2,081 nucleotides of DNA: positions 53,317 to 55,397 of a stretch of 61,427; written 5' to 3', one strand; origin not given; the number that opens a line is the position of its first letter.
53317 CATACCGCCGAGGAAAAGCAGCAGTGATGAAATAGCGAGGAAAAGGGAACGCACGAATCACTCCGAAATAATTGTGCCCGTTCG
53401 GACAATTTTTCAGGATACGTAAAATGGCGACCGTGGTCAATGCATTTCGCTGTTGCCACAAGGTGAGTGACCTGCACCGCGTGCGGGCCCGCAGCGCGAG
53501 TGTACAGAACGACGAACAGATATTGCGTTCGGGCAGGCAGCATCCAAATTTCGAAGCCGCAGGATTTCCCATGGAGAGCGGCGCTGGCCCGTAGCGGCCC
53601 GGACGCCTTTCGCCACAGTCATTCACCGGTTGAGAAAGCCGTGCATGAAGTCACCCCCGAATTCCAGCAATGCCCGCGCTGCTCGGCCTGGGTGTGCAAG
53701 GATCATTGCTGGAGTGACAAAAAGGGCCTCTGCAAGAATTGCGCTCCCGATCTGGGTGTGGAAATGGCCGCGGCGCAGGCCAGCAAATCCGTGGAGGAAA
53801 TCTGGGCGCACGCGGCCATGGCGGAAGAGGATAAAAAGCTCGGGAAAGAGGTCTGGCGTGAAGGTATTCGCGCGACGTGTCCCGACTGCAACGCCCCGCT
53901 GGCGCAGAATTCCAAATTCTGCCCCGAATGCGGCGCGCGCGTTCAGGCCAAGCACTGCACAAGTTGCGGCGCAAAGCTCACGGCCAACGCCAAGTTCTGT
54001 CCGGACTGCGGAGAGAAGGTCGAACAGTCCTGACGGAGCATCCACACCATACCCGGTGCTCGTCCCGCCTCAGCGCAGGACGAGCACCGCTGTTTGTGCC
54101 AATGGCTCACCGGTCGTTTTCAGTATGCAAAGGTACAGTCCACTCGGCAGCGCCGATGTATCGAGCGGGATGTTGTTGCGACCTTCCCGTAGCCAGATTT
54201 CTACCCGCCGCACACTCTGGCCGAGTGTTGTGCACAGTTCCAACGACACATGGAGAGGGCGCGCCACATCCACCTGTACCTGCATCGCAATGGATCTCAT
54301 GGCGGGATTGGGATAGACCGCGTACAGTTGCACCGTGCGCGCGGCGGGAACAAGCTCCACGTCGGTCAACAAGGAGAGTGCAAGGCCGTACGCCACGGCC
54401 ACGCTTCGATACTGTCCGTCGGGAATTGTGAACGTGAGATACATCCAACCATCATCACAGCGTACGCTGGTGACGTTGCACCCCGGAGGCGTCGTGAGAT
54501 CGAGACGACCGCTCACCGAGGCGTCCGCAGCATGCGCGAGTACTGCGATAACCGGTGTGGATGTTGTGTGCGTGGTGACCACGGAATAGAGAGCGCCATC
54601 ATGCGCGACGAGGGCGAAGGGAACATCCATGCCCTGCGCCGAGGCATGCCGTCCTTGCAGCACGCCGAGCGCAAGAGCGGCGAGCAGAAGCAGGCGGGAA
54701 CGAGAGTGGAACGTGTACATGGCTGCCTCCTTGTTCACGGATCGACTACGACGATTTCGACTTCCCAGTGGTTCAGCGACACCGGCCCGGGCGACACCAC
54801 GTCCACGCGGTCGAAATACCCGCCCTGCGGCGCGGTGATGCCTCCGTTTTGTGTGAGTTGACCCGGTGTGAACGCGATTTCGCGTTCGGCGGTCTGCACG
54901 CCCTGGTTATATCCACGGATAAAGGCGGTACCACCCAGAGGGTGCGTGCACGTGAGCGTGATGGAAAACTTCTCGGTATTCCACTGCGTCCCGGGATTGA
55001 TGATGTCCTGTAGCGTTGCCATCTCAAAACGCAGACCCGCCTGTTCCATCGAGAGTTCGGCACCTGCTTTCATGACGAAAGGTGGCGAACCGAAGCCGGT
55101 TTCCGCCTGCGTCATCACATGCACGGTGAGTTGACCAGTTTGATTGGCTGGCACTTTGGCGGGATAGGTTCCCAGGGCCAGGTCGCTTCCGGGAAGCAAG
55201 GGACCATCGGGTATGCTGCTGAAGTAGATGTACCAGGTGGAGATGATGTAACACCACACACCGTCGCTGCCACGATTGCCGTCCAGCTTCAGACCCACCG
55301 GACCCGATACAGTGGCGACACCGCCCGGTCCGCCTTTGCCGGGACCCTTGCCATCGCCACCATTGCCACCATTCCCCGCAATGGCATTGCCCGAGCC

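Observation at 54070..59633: Strongly signalled two-gene module: a 1632-aa multidomain protein with no T9SS tail, coupled to a small T9SS-tailed partner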

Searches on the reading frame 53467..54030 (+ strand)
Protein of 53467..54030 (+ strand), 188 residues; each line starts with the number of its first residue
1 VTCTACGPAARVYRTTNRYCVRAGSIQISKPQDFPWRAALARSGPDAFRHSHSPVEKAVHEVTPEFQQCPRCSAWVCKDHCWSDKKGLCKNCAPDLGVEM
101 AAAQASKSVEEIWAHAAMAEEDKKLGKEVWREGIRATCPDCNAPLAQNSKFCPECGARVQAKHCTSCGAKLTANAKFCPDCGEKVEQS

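Call 24: search_protein_families(library=pfam, proteins=[window:53467-54030:+], max_evalue=0.001)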
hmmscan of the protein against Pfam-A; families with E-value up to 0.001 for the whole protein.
window:53467-54030:+ (188 aa): 8 families
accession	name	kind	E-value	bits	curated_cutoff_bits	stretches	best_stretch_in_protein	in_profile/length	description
PF12773.13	DZR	-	1.5e-12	47.9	27.3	1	138-182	1-45/45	Double zinc ribbon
PF13240.11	Zn_Ribbon_1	-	3.4e-12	46.2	25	2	163-184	1-22/23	zinc-ribbon domain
PF13248.11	Zn_ribbon_3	-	9.7e-06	25.3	27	1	163-184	4-25/26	zinc-ribbon domain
PF17032.10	Zn_ribbon_15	-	3.4e-05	25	28.9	0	161-182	52-73/73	zinc-ribbon family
PF14445.12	Prok-RING_2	-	7.2e-05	23.3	22.4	1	59-93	16-48/56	Prokaryotic RING finger family 2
PF03119.21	DNA_ligase_ZBD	-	0.00014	22.1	25.8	0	137-148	1-12/27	NAD-dependent DNA ligase C4 zinc finger domain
PF18912.6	DZR_2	-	0.00037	20.7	27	1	137-181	9-55/56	Double zinc ribbon domain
PF10571.15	UPF0547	-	0.00044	20.8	29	0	162-182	1-21/26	Uncharacterised protein family UPF0547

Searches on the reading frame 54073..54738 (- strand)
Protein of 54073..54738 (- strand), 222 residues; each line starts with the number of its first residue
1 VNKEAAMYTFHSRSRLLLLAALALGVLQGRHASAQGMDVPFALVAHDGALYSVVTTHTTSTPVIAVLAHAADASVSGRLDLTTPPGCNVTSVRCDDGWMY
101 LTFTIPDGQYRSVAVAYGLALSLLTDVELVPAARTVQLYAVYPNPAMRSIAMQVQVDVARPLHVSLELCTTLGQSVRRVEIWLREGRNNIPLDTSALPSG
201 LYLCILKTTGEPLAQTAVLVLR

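Call 5: search_protein_families(library=pfam, proteins=[window:54073-54738:-], max_evalue=0.1)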
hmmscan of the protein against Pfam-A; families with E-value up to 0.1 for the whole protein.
window:54073-54738:- (222 aa): 1 family
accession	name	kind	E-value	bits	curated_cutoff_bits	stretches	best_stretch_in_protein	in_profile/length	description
PF18962.6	Por_Secre_tail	-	1.2e-05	25.9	27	1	141-210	1-66/75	Secretion system C-terminal sorting domain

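Call 6: search_protein_families(library=ncbifam, proteins=[window:54073-54720:-], max_evalue=1)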
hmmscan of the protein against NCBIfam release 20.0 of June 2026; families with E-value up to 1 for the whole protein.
window:54073-54720:- (216 aa): 2 families
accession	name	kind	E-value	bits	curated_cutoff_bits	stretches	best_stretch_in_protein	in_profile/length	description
TIGR04183.1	Por_Secre_tail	domain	5.8e-05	23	23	1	135-204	1-62/72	T9SS type A sorting domain-containing protein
NF038113.1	T9SSA_dep_M36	equivalog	0.078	11.1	885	1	131-205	791-860/869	T9SS-dependent M36 family metallopeptidase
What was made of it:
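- On T9SS type A cargo (small protein): PF18962 scores 25.9 bits, just under its cutoff of 27 (calls 5, 6).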

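Call 12: find_homologous_proteins(query=window:54073-54720:-, max_evalue=0.01)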
Query window:54073-54720:- (216 aa): 3 proteins with E <= 0.01 among 6156 candidates.
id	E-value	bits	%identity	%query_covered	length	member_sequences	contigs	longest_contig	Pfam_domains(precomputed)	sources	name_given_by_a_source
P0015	2.7e-135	467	100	100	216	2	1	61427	PF18962.8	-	-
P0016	3.5e-106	372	81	92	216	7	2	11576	PF18962.8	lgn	-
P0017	3.1e-101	355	79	90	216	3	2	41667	PF18962.8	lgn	-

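Call 13: find_encoding_contigs(protein=P0016, flank=10000, max_places=4)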
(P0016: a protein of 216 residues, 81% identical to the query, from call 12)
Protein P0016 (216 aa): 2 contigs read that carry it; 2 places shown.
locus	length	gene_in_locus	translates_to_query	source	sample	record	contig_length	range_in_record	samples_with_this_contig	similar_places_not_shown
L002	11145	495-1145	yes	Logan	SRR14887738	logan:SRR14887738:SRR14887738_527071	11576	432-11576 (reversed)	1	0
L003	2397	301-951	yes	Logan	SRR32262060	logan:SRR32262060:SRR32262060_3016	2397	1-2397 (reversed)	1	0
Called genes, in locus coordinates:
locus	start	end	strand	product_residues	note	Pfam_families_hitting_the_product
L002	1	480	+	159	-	?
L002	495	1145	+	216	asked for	PF18962:Por_Secre_tail (weak)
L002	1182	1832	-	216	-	PF12773:DZR, PF13240:Zn_Ribbon_1 (weak)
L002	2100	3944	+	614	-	PF07715:Plug, PF00593:TonB_dep_Rec_b-barrel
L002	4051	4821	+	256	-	PF00902:TatC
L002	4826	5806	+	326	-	PF00348:polyprenyl_synt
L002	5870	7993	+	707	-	PF26550:Tricorn_2nd (weak), PF07676:PD40, PF26549:Tricorn_N, PF26550:Tricorn_2nd, PF26549:Tricorn_N, PF07676:PD40 (weak), PF20434:BD-FAE (weak), PF00326:Peptidase_S9, +5 more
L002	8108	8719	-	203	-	-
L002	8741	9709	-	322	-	PF14378:PAP2_3, PF01569:PAP2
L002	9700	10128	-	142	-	PF14376:Haem_bd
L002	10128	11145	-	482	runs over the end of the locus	?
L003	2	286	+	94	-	?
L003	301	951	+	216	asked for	PF18962:Por_Secre_tail (weak)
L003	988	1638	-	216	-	PF12773:DZR, PF13240:Zn_Ribbon_1 (weak)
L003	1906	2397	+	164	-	?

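Call 14: find_encoding_contigs(protein=P0017, flank=10000, max_places=4)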
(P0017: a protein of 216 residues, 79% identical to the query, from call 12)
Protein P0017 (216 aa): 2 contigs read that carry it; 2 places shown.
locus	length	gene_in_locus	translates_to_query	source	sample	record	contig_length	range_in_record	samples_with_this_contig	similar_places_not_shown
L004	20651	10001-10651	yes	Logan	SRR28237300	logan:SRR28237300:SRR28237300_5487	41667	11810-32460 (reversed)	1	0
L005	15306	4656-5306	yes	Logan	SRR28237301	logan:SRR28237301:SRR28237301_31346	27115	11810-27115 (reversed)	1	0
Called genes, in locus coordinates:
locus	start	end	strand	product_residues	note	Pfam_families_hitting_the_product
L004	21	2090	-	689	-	-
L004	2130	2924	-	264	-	PF01048:PNP_UDP_1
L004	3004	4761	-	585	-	PF12740:PETase, PF03403:PAF-AH_p_II (weak), PF07224:Chlorophyllase, PF01738:DLH (faint)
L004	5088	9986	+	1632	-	PF00801:PKD (faint), PF05345:He_PIG (weak), PF18911:PKD_4 (weak)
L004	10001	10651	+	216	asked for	PF18962:Por_Secre_tail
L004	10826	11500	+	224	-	-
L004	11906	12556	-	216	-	PF13248:Zn_ribbon_3 (faint), PF12773:DZR, PF13240:Zn_Ribbon_1 (weak)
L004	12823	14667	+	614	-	PF07715:Plug, PF00593:TonB_dep_Rec_b-barrel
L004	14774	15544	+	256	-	PF00902:TatC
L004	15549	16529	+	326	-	PF00348:polyprenyl_synt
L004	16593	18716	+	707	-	PF26549:Tricorn_N (weak), PF26550:Tricorn_2nd (weak), PF07676:PD40, PF26549:Tricorn_N, PF26550:Tricorn_2nd, PF26549:Tricorn_N, PF20434:BD-FAE (weak), PF00326:Peptidase_S9, +5 more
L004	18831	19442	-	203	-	-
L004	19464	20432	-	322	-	PF14378:PAP2_3, PF01569:PAP2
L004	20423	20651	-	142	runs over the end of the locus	PF14376:Haem_bd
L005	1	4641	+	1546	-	?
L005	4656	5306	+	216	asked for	PF18962:Por_Secre_tail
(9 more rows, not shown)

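Call 91: search_solved_structures(query=A11, max_evalue=1)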
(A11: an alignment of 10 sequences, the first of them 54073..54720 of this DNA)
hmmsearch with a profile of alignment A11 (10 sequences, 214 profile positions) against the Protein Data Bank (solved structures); distinct sequences matched with E-value up to 1: 18.
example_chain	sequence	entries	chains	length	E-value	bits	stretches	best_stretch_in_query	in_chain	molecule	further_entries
6rej_A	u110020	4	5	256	0.0061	19.4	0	26-44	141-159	Pizza6-SH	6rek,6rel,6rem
6ren_A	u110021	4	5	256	0.0082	19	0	26-44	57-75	3fPizza6-SH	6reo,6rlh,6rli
5chb_A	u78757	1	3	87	0.1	15.4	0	25-44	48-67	nvPizza2-S16H58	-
5i1y_A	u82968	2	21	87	0.1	15.4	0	25-44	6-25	nvPizz2a-H16S58 | nvPizza2-H16S58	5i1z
7ptp_A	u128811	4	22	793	0.2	14.4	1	136-195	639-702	Cell surface glycoprotein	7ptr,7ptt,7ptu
8glk_D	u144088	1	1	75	0.22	14.3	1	134-212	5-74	Endonuclease I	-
3ww8_A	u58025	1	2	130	0.32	13.8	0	25-44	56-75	Pizza3 protein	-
3ww9_A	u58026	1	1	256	0.43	13.4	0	26-44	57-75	pizza6 protein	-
8pkr_A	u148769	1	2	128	0.52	13.1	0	26-44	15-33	non-specific serine/threonine protein kinase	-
3nqh_A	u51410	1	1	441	0.59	12.9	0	155-201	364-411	Glycosyl hydrolase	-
7pzj_A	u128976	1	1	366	0.62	12.8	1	133-209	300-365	Lipase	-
4zcn_A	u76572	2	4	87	0.64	12.8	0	25-44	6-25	nvPizza2-S16S58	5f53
6f0t_A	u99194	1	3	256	0.7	12.7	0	26-44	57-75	Pizza6-SFW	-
3ww7_A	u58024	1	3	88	0.71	12.7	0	26-44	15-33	Pizza2 protein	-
3wwa_A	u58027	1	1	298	0.72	12.6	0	26-44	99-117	Pizza7H protein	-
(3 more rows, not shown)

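Call 92: predict_structure(alignment_id=A11)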
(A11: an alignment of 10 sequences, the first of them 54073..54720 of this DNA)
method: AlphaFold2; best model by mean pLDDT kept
length: 216 residues; sequences in the alignment: 10
mean_pLDDT: 73.2   pTM: 0.65
mean pLDDT of the five models: 73.2, 71.5, 71.3, 70.4, 70.0
residues with pLDDT >= 90: 13; 70-90: 128; 50-70: 54; < 50: 21
segments of 3 or more residues with pLDDT < 50: 1-5, 19-34
pLDDT, mean of each block of 10 residues (from residue 1): 53 54 31 56 76 72 81 84 82 86 82 81 62 73 79 88 84 91 86 80 64 56
secondary structure, 60 per line:
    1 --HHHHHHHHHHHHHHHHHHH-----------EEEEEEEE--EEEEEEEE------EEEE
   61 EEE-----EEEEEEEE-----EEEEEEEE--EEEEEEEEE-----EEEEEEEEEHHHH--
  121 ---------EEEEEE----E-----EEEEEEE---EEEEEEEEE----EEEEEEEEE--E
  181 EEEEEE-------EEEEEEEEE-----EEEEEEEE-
elements in order: H3-21 E33-40 E43-50 E57-63 E69-76 E82-89 E92-100 E106-114 H115-118 E130-135 E146-152 E156-164 E169-177 E180-186 E194-202 E208-215
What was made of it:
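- On T9SS type A cargo (small protein): AF2 models residues 3-21 as a helix (call 92). AF2 gives seven strands at residues 130-215, mostly with block pLDDT ~79-91, lower at both ends (call 92).
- On Type B substrate plus PorP/SprF shuttle pair: The partner is 216 aa with two small β-domains (call 92).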

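Call 95: fold_search(model_id=the predicted structure, library=pdb)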
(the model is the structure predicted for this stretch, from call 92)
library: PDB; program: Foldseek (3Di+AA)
matches with E <= 10: 1185; with E <= 0.001: 2
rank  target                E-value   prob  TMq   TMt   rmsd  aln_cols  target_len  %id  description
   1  4kkq_A                2.8e-04  0.99  0.29  0.28  12.2       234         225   12  Crystal structure of Vibrio cholerae RbmA (crystal form 1) (released 2013-05-22)
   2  6za2_B                8.3e-04  0.99  0.31  0.08  12.9       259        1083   12  Crystal structure of dimeric latent PorU from Porphyromonas gingivalis (released 2021-09-29)
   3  4kkr_A                1.1e-03  0.99  0.31  0.30  12.1       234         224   12  Crystal structure of Vibrio cholerae RbmA (crystal form 3) (released 2013-05-22)
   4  6za2_A                1.3e-03  1.00  0.33  0.08  12.7       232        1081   12  Crystal structure of dimeric latent PorU from Porphyromonas gingivalis (released 2021-09-29)
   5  4be5_A                1.3e-03  0.99  0.30  0.29  11.9       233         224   12  V. cholera biofilm scaffolding protein RbmA (released 2013-12-18)
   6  4kkp_B                1.5e-03  0.97  0.28  0.27  12.5       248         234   11  Crystal structure of Vibrio cholerae RbmA (crystal form 2) (released 2013-05-22)
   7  2xwx_A                2.2e-03  0.99  0.31  0.18  19.6       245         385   10  Vibrio cholerae colonization factor GbpA crystal structure (released 2011-11-16)
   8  4be6_A                2.5e-03  0.98  0.31  0.30  12.8       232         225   13  V. cholera biofilm scaffolding protein RbmA (released 2013-12-18)
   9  3frp_A                3.1e-03  0.99  0.33  0.15  16.0       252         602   12  Crystal Structure of Cobra Venom Factor, a Co-factor for C3- and C5 convertase CVFBb (released 2009-04-28)
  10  7ad7_B                3.4e-03  0.99  0.32  0.12  17.8       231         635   10  Crystal structure of human complement C5 in complex with the K8 bovine knob domain peptide. (released 2021-03-10)
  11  8cem_A                3.8e-03  0.99  0.32  0.08  20.1       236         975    9  Structure of bovine native C3, re-refinement (released 2023-04-05)
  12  9i25_C                3.8e-03  0.94  0.30  0.26  18.0       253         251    8  WxLIP from Enterococcus faecium locus A bound to long WxL (released 2026-01-28)
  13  6byg_A                4.0e-03  0.99  0.22  0.07   6.8       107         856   15  Crystal structure of the nucleophile mutant (E575A) of the GH2 exo-beta-mannanase from Xanthomonas axonopodis pv. citr (released 2018-07-18)
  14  6rqj_A                4.2e-03  1.00  0.30  0.08  12.2       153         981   10  Structure of human complement C5 complexed with tick inhibitors OmCI, RaCI1 and CirpT1 (released 2020-01-08)
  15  6byg_B                4.2e-03  0.93  0.20  0.06  17.6       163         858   11  Crystal structure of the nucleophile mutant (E575A) of the GH2 exo-beta-mannanase from Xanthomonas axonopodis pv. citr (released 2018-07-18)
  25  8qb1_A                6.7e-03  1.00  0.27  0.57   3.8       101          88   18  C-terminal domain of mirolase from Tannerella forsythia (released 2024-02-28)
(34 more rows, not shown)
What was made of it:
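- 54346..54636 (-): Partner N-domain (aa ~29-125); conserved motif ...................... Foldseek instead finds tandem β-sandwich proteins (call 95).
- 54073..54336 (-): Partner type A Por tail (aa ~129-216). AF2 gives a 7-strand sandwich that matches the mirolase CTD 8qb1 (TM 0.57) and PorU (calls 92, 95).
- On T9SS type A cargo (small protein): Foldseek matches the mirolase CTD 8qb1 (TM 0.57) and PorU 6za2 (call 95).
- On SBBP / NHL-type β-propeller (large protein N-domain; partner N-domain): AF2 and Foldseek favour a β-sandwich for the partner (call 95).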

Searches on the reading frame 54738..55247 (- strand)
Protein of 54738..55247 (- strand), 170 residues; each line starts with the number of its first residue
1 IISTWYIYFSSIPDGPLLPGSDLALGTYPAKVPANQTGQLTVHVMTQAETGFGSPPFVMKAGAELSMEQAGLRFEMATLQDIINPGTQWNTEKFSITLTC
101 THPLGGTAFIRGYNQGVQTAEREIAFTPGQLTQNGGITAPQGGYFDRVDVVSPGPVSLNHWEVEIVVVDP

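Call 62: find_related_loci(query=A8, collection=metagenome_contigs, flank=6000)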
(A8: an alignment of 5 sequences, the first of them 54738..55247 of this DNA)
Query A8 (170 aa) in metagenome_contigs; peptide patterns used: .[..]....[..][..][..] (x = any residue, [..] = any of these).
38 stretches matched a pattern; 3 encode a relative of the query (tblastn E <= 1e-3); 3 distinct loci.
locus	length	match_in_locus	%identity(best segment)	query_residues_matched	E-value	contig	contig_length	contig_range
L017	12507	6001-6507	59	1-170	8e-61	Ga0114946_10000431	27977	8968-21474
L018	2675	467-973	59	1-170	2e-61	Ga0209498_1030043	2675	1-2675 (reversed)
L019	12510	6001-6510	44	1-170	7e-42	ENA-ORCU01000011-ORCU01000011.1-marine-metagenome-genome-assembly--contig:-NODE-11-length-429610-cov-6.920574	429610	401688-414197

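Call 65: find_related_loci(query=A8, collection=genome_contigs, flank=6000)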
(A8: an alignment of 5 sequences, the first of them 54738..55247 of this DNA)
Query A8 (170 aa) in genome_contigs; peptide patterns used: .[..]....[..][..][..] (x = any residue, [..] = any of these).
33 stretches matched a pattern; 9 encode a relative of the query (tblastn E <= 1e-3); 9 distinct loci.
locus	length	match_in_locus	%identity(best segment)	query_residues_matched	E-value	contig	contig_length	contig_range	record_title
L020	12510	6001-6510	93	1-170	3e-108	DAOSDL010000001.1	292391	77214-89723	MAG TPA_asm: Bacteroidota bacterium isolate AMR_MDS_1832 NODE_20_length_292391_cov_10.785576, whole genome shotgun seque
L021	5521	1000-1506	50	1-170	5e-49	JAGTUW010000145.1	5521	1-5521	MAG: Bacteroidetes bacterium isolate SH-MAG12 SH-MAG12_contig_000145, whole genome shotgun sequence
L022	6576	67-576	47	1-170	2e-46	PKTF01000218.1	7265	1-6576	MAG: Ignavibacteria bacterium isolate BM516 sc_5541, whole genome shotgun sequence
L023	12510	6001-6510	44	1-170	2e-41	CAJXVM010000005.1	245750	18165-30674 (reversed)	MAG TPA_asm: uncultured Ignavibacteria bacterium isolate SRR6201696_bin.5_MetaBAT_v2.12.1_MAG genome assembly, contig: N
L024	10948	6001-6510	42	1-170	3e-36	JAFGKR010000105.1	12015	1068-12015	MAG: Bacteroidetes bacterium isolate Zod_Metabat.348 k87_1884004, whole genome shotgun sequence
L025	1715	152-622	32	5-170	2e-17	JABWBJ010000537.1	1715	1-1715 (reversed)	MAG: Gemmatimonadaceae bacterium isolate MAG_27 scaffold_80144, whole genome shotgun sequence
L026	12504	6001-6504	27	5-170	7e-14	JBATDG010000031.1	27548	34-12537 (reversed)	MAG: Bacteroidota bacterium isolate MFD10475_ilm_asm_bin42 k127_123753, whole genome shotgun sequence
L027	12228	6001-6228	38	2-79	8e-11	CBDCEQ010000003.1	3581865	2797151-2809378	MAG: Longimicrobiales bacterium isolate c946df80-90b6-4201-ac6a-482c46f0e25c genome assembly, contig: contig_3, whole ge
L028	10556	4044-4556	24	2-170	1e-5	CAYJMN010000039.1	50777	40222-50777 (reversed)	MAG TPA_asm: uncultured Chromatiales bacterium isolate ERP124720_co1_202 genome assembly, contig: NODE_954_length_50777_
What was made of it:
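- Tried and rejected: Trimming the alignment to start at WYIYFSS (A8) fixed this (calls 62, 65).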
